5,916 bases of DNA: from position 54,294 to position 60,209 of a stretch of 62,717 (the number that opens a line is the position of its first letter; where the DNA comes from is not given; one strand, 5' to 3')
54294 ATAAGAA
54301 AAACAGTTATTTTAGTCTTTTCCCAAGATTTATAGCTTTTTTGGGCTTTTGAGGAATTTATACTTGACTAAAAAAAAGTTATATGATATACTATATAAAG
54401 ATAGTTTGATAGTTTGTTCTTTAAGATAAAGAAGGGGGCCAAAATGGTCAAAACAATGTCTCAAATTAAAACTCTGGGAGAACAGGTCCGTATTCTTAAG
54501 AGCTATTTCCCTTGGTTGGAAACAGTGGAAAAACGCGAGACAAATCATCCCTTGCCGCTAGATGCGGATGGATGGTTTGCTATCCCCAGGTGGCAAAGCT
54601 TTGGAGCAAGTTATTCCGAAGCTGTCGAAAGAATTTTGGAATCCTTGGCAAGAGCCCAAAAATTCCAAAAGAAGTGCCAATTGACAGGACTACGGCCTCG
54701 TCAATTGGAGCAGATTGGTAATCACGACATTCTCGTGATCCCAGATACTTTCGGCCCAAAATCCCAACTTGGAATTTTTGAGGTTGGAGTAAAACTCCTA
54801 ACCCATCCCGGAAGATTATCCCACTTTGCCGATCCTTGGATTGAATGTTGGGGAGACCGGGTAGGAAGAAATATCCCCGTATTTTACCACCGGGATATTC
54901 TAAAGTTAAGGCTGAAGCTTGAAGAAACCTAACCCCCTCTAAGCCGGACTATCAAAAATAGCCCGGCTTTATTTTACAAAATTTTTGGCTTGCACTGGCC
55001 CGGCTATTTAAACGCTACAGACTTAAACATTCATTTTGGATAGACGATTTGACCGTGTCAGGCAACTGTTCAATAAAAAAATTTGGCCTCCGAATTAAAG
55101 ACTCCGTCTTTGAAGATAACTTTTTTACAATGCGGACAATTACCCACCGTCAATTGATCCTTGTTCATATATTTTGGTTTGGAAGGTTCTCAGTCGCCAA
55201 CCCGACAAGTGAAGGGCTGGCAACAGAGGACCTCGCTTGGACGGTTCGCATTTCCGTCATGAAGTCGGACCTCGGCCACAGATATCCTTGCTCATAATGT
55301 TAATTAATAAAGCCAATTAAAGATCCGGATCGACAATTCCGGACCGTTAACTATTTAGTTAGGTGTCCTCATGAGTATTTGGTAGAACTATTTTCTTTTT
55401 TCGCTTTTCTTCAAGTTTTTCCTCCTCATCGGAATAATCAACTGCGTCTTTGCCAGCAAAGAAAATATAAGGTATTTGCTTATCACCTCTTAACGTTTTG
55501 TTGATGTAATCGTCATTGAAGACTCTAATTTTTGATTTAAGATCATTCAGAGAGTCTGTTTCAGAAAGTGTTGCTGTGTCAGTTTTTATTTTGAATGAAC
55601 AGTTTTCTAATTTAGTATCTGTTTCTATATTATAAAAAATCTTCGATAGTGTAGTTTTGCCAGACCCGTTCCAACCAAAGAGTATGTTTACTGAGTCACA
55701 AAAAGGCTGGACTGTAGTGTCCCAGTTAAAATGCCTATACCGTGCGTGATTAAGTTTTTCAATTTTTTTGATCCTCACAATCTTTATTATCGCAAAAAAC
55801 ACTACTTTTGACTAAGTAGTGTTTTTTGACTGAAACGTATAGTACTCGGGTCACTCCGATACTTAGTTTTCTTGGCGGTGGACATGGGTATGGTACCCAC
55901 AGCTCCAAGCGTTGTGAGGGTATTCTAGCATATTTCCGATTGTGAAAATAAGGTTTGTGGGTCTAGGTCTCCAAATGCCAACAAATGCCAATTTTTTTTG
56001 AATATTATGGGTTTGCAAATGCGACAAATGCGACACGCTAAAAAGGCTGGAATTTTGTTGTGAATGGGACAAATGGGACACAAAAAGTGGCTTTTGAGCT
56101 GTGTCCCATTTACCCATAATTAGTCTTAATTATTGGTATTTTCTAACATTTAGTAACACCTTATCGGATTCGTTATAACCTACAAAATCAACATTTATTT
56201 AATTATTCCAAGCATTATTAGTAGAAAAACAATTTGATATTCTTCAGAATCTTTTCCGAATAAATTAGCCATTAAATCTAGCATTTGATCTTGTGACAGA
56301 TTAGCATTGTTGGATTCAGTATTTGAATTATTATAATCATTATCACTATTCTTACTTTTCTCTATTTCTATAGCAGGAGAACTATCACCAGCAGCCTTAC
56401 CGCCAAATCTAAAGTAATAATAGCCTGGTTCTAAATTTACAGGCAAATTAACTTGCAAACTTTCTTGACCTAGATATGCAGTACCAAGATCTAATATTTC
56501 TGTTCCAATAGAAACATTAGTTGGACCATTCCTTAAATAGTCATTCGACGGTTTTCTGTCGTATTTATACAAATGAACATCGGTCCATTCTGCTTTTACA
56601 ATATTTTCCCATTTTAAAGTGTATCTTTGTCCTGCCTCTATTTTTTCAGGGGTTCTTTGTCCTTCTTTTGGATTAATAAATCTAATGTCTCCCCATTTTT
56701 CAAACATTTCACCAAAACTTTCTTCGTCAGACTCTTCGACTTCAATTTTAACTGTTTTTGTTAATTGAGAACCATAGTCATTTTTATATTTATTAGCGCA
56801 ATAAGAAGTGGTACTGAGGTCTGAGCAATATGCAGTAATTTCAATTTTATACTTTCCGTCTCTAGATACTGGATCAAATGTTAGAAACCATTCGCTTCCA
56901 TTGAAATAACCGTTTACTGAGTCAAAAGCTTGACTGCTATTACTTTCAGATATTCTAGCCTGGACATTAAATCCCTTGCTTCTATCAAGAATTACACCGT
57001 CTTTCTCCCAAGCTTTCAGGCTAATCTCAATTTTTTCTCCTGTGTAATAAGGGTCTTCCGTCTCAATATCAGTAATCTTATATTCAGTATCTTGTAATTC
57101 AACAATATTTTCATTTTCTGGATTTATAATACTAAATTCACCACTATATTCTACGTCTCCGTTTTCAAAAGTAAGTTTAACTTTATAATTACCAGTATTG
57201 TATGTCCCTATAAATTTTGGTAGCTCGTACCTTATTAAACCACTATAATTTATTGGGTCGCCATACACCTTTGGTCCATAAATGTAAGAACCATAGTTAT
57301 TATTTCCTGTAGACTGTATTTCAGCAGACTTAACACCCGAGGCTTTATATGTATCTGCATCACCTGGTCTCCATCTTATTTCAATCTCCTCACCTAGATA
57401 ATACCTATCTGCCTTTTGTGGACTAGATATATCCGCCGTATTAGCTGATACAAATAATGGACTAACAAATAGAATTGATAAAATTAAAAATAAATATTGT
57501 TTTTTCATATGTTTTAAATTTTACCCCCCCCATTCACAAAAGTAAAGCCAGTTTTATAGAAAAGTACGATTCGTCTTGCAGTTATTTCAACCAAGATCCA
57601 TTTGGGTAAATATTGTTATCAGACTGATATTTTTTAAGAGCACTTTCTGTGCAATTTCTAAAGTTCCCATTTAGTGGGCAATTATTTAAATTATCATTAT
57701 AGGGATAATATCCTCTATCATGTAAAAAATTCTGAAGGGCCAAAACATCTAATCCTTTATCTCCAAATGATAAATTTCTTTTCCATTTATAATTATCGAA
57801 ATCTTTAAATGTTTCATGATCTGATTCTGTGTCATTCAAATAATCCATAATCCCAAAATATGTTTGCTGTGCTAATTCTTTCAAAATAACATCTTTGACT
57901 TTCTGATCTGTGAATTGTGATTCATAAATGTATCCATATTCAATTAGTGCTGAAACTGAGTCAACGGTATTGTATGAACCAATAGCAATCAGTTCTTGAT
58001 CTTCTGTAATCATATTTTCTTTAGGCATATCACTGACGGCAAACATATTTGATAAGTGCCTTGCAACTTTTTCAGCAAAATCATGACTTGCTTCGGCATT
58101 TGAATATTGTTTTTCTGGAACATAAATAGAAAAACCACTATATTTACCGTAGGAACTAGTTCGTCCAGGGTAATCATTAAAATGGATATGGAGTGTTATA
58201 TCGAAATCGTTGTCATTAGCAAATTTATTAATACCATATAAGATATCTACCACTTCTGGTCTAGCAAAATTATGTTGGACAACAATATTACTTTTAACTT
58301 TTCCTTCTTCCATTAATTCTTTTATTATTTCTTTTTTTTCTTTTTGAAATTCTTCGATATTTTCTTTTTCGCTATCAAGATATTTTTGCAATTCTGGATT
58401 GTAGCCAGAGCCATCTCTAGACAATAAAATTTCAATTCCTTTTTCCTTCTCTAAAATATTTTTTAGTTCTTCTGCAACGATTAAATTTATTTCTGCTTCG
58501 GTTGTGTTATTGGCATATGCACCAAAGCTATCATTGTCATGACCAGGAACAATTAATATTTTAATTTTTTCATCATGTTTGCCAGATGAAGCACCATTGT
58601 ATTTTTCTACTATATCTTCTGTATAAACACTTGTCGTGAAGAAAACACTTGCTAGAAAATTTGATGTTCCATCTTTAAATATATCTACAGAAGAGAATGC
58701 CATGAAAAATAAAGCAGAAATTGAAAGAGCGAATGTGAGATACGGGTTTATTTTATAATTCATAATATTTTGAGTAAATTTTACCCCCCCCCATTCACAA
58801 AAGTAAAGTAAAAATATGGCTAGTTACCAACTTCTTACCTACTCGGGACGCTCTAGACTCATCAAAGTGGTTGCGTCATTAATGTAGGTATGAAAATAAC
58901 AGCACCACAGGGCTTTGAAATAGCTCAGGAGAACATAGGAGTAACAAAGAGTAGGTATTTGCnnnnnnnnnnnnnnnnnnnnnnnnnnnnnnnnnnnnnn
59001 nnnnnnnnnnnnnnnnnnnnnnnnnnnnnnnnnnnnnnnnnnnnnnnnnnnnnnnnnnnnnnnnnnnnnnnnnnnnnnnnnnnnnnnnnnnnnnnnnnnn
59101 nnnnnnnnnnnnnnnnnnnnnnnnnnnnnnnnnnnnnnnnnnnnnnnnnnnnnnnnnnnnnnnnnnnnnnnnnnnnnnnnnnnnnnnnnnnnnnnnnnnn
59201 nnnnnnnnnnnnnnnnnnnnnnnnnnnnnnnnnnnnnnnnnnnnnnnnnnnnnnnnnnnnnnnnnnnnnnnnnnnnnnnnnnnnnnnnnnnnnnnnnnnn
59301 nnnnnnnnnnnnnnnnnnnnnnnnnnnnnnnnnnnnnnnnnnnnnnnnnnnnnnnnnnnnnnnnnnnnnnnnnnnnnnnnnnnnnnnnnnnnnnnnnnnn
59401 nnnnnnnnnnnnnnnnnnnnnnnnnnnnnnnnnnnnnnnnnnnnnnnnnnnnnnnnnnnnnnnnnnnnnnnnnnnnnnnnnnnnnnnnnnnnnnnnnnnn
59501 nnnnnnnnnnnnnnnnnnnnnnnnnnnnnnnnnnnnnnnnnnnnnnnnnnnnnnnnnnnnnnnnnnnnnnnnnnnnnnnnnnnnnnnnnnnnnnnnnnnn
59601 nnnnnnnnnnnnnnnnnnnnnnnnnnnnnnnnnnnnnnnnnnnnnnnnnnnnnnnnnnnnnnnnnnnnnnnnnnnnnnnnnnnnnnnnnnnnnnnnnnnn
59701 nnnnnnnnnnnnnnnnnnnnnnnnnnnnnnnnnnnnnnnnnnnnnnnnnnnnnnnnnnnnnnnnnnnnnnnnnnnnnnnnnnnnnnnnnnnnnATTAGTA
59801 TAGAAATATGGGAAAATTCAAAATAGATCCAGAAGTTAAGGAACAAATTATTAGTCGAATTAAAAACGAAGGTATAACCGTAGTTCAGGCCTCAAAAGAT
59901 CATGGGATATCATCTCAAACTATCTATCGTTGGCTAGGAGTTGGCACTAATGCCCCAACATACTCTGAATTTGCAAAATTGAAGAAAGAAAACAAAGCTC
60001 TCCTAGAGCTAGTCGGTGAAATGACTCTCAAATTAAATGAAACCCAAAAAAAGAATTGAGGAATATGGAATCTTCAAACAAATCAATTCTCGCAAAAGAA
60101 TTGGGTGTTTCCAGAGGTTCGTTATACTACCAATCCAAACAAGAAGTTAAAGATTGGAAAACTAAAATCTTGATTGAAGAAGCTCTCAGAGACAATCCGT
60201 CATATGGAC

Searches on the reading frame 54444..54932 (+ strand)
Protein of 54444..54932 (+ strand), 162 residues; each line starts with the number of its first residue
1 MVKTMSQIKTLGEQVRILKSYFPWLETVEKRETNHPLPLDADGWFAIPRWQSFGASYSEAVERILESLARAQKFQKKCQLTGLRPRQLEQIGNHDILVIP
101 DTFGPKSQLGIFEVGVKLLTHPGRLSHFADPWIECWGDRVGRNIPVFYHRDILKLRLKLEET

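Call 5: search_protein_families(library=pfam, proteins=[window:54444-54932:+], max_evalue=1)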
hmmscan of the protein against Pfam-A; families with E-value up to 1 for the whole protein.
window:54444-54932:+ (162 aa): 0 families

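Call 8: search_protein_families(library=phrogs, proteins=[window:54444-54932:+], max_evalue=1)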
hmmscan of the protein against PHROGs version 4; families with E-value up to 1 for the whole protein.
window:54444-54932:+ (162 aa): 0 families

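Call 9: search_protein_families(library=ncbifam, proteins=[window:54444-54932:+], max_evalue=1)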
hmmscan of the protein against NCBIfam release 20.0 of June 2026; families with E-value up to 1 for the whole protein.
window:54444-54932:+ (162 aa): 0 families

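Call 33: find_homologous_proteins(query=window:54444-54932:+)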
Query window:54444-54932:+ (162 aa): 1 proteins with E <= 0.001 among 61 candidates.
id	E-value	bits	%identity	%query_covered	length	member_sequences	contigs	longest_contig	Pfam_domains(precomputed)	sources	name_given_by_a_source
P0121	1.9e-106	371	100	100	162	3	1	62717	-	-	-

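Call 42: search_protein_representatives(protein=window:54444-54932:+)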
Query: 162 residues. Proteins with E-value up to 0.001 (for the whole library): 623; up to 1e-10: 170; up to 1e-30: 1. The best 150 are listed.
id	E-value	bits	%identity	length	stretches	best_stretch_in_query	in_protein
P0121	6.1e-107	371.3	100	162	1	1-162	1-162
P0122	2.4e-28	115.6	43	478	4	11-72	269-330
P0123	2.5e-20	89.5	42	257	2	7-105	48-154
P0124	4.0e-20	88.8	43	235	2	7-76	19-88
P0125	2.5e-19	86.2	39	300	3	8-71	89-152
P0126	5.1e-19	85.3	47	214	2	7-106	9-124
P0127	8.9e-19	84.5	47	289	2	12-76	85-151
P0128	1.7e-18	83.5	40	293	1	7-140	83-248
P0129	2.3e-18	83.1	45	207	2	7-104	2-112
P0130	3.1e-18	82.7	44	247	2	10-91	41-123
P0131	2.5e-17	79.8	43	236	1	9-139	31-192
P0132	5.6e-17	78.6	39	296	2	9-92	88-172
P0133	7.6e-17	78.2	42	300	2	9-75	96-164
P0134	7.9e-17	78.1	43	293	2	7-71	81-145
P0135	8.6e-17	78.0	42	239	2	9-76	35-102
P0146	1.4e-15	74.1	39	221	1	9-143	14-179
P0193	1.8e-13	67.2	38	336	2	9-76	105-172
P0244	1.2e-11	61.2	38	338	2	9-71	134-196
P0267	3.8e-11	59.7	45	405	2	10-73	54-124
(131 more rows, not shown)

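Call 44: search_protein_families(library=pfam, proteins=[P0122, P0123, P0125, P0128, P0131, P0146, P0193, P0244, P0267], max_evalue=0.1)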
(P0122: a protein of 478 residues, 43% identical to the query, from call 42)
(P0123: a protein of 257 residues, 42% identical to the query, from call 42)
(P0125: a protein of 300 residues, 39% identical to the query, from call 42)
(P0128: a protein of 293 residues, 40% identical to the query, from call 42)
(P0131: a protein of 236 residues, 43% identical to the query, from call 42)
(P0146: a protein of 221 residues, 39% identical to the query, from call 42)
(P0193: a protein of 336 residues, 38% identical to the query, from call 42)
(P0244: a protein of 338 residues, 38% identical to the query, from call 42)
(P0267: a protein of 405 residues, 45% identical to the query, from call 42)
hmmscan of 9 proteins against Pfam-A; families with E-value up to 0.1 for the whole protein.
P0122 (478 aa): 0 families

P0123 (257 aa): 0 families

P0125 (300 aa): 0 families

P0128 (293 aa): 0 families

P0131 (236 aa): 0 families

P0146 (221 aa): 0 families

P0193 (336 aa): 0 families

P0244 (338 aa): 0 families

P0267 (405 aa): 0 families

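Call 46: find_homologous_proteins(query=A5, max_evalue=0.00001)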
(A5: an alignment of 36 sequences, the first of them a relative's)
Query A5 (36 sequences) (293 aa, profile of the alignment): 1576 proteins with E <= 0.00001 among 8000 candidates; the best 120 are listed.
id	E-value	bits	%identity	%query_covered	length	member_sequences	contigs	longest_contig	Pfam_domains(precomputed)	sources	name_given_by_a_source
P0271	1.5e-147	509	43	73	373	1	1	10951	-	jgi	jgi:hypothetical protein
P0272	6.5e-132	457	50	97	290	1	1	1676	-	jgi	-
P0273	7.7e-132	457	48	97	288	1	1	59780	-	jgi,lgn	-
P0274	1.9e-131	456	48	97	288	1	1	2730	-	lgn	-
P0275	1.9e-131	456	48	97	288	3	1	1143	-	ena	-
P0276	3.8e-131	455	47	97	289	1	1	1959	-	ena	-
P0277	8.7e-131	454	50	95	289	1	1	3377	-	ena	-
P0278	1.2e-130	453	50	95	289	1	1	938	-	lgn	-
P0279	2.1e-130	452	48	97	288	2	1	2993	-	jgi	-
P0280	2.3e-130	452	47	97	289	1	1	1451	-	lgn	-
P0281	2.9e-130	452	46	98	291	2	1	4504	-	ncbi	-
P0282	3.4e-130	452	49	98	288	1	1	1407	-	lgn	-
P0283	3.5e-130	452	49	98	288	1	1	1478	-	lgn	-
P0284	4.2e-130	451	47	97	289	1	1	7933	-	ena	-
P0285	4.2e-130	451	47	98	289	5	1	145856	-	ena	-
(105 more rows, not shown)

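Call 97: search_protein_families(library=padloc, proteins=[window:54444-54932:+], max_evalue=0.01)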
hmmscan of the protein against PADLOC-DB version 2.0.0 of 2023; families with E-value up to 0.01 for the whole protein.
window:54444-54932:+ (162 aa): 0 families

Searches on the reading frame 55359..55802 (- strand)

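Call 5: search_protein_families(library=pfam, proteins=[window:55359-55802:-], max_evalue=1)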
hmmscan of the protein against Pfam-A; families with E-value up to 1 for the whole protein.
window:55359-55802:- (147 aa): 10 families
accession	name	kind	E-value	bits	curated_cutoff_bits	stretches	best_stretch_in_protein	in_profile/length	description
PF13166.12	AAA_13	-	2.3e-21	76.7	36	1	22-137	2-108/713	AAA domain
PF13476.12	AAA_23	-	0.00025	22.2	27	1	34-52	17-35/201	AAA domain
PF00005.33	ABC_tran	-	0.00036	21.6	25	1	38-104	13-74/137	ABC transporter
PF02463.25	SMC_N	-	0.00039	20.4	40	1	14-53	2-41/220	RecF/RecN/SMC N terminal domain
PF13304.12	AAA_21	-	0.0031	18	27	1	38-97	1-67/304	AAA domain, putative AbiEii toxin, Type IV TA system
PF01637.24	ATPase_2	-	0.0059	16.9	33.2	1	37-140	21-114/225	ATPase domain predominantly from Archaea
PF13175.12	AAA_15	-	0.011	15.8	32.1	1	33-138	20-126/374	AAA ATPase domain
PF01293.25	PEPCK_ATP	-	0.074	12.2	26.5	1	37-54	211-228/465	Phosphoenolpyruvate carboxykinase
PF13238.12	AAA_18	-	0.1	13.5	29.4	1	41-140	3-97/128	AAA domain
PF13401.12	AAA_22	-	0.23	12.2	27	1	40-66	9-33/130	AAA domain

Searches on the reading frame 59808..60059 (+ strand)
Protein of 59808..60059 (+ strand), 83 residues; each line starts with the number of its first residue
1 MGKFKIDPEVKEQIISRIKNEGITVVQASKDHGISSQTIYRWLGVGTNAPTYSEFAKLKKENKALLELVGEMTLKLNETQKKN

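Call 98: search_protein_families(library=pfam, proteins=[window:59808-60059:+], max_evalue=0.001)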
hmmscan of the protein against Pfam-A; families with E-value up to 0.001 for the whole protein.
window:59808-60059:+ (83 aa): 5 families
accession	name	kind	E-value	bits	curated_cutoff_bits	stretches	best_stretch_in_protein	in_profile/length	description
PF01527.26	HTH_Tnp_1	-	7e-07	29.8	24.1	1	7-65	8-70/75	Transposase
PF01710.22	HTH_Tnp_IS630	-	2.3e-05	24.8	21.3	1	11-72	8-68/119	Transposase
PF13384.12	HTH_23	-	3.7e-05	23.8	24.6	1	13-43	9-38/50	Homeodomain-like domain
PF13518.12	HTH_28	-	0.00013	22.4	25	1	11-43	2-33/52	Helix-turn-helix domain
PF13551.12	HTH_29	-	0.00062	20.3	28.1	1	20-43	9-33/64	Winged helix-turn helix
